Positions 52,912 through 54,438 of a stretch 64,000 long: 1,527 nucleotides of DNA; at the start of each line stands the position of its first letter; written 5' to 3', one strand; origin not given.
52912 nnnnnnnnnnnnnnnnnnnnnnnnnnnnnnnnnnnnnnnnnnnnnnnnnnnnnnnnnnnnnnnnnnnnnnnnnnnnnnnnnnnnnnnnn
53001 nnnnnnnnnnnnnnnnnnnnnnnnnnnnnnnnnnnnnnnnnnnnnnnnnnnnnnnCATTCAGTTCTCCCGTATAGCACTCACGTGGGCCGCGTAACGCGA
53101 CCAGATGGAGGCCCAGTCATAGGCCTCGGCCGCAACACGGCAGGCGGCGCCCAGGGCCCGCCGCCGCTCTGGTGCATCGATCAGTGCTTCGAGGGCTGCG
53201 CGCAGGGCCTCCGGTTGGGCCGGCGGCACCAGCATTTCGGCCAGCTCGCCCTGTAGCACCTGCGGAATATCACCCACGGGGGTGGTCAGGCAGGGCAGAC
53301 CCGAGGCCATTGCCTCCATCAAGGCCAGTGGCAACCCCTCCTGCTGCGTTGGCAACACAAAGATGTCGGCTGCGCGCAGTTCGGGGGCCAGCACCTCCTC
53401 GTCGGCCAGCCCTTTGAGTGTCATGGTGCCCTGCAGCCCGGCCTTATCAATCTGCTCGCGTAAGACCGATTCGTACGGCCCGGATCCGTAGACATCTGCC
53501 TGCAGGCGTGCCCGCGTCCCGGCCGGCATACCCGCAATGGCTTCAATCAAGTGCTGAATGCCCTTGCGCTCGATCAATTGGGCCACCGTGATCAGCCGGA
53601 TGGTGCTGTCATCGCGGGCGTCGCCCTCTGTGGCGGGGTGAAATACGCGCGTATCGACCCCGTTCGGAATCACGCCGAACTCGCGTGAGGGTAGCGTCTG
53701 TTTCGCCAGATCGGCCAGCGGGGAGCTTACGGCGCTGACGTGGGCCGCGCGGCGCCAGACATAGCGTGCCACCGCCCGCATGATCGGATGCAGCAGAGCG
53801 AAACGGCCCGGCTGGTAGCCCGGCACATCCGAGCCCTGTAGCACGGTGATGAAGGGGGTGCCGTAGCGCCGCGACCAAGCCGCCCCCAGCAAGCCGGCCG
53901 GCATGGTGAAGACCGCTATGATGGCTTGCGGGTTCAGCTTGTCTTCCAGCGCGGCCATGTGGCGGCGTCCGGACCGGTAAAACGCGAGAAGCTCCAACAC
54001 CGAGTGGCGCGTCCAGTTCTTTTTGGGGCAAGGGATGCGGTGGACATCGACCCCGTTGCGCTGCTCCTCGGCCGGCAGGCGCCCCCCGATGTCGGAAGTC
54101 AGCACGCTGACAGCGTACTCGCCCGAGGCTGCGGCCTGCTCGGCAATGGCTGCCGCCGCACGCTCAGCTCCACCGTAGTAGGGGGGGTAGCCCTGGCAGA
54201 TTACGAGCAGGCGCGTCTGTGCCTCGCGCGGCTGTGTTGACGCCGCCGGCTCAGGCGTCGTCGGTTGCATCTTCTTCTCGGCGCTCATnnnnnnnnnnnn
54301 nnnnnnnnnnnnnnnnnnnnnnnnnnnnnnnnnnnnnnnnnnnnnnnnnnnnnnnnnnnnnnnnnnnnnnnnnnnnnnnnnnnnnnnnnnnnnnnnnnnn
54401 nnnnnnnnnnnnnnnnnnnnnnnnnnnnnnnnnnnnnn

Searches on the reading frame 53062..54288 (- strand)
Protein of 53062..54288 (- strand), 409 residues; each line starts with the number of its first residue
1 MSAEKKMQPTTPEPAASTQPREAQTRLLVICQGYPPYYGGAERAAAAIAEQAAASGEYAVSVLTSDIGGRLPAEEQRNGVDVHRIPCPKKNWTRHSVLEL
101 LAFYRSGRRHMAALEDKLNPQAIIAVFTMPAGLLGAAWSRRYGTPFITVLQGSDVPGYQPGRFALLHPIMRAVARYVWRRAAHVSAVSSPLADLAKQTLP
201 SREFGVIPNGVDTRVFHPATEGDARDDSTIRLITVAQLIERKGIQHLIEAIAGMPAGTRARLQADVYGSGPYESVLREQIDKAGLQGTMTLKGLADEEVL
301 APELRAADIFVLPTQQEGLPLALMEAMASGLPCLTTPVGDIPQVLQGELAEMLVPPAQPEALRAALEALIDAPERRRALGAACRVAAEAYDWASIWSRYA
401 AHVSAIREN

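Call 49: search_protein_families(library=ncbifam, proteins=[window:53062-54288:-], max_evalue=0.00001)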
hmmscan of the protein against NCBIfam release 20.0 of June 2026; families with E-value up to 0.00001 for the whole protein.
window:53062-54288:- (409 aa): 26 families (the best 25 are shown)
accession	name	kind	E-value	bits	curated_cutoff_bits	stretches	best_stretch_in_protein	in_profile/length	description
NF041876.1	EPS_EpsE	equivalog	8.2e-37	127.4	400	1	176-388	157-377/389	exopolysaccharide biosynthesis GT4 family glycosyltransferase EpsE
TIGR03088.1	stp2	hypoth_equivalog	2.8e-29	102.3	409.05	1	186-400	142-367/374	TIGR03088 family PEP-CTERM/XrtA system glycosyltransferase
NF047684.1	TeichurnBiosyTuaC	equivalog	1.1e-26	93.7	550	1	114-370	102-352/391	teichuronic acid biosynthesis protein TuaC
TIGR03999.1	thiol_BshA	equivalog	1.8e-22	79.8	273.7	1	38-402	11-369/375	N-acetyl-alpha-D-glucosaminyl L-malate synthase BshA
TIGR04005.1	wcaL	equivalog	4.9e-19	68.5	537.6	1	187-374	181-374/406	colanic acid biosynthesis glycosyltransferase WcaL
TIGR04063.1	stp3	hypoth_equivalog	2.6e-18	66.1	442.05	1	39-402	15-391/397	TIGR04063 family PEP-CTERM/XrtA system glycosyltransferase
TIGR04047.1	MSMEG_0565_glyc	hypoth_equivalog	1.6e-17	63.7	259.85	1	168-395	126-363/373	MSMEG_0565 family glycosyltransferase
TIGR03449.1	mycothiol_MshA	equivalog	3.4e-15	55.8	462.5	1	205-395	191-392/406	D-inositol-3-phosphate glycosyltransferase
TIGR02149.1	glgA_Coryne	subfamily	1e-13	51.2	302.4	1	179-398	143-382/391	glycogen synthase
NF038295.1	EPS_HpsP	equivalog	2.2e-13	50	550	1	206-398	180-379/388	hormogonium polysaccharide biosynthesis glycosyltransferase HpsP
NF007640.0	PRK10307.1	subfamily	6.4e-13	48.4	276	1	73-404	59-405/411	WcaI family glycosyltransferase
NF038255.1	exopoly_VpsD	equivalog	8.9e-13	47.8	300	1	201-339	176-315/381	VpsD family glycosyltransferase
NF053787.1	GlcN_PG_synth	equivalog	2.4e-12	46.4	480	1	153-406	115-359/361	N-acetylglucosaminyl phosphatidylglycerol synthase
NF047880.1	glyco_SdgA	exception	2.9e-12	45.9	800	1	222-399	308-483/488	serine-aspartate repeat adhesin O-glycosyltransferase SdgA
NF047881.1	glyco_SdgB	exception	1e-11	44.2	800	1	223-401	315-491/496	serine-aspartate repeat adhesin O-glycosyltransferase SdgB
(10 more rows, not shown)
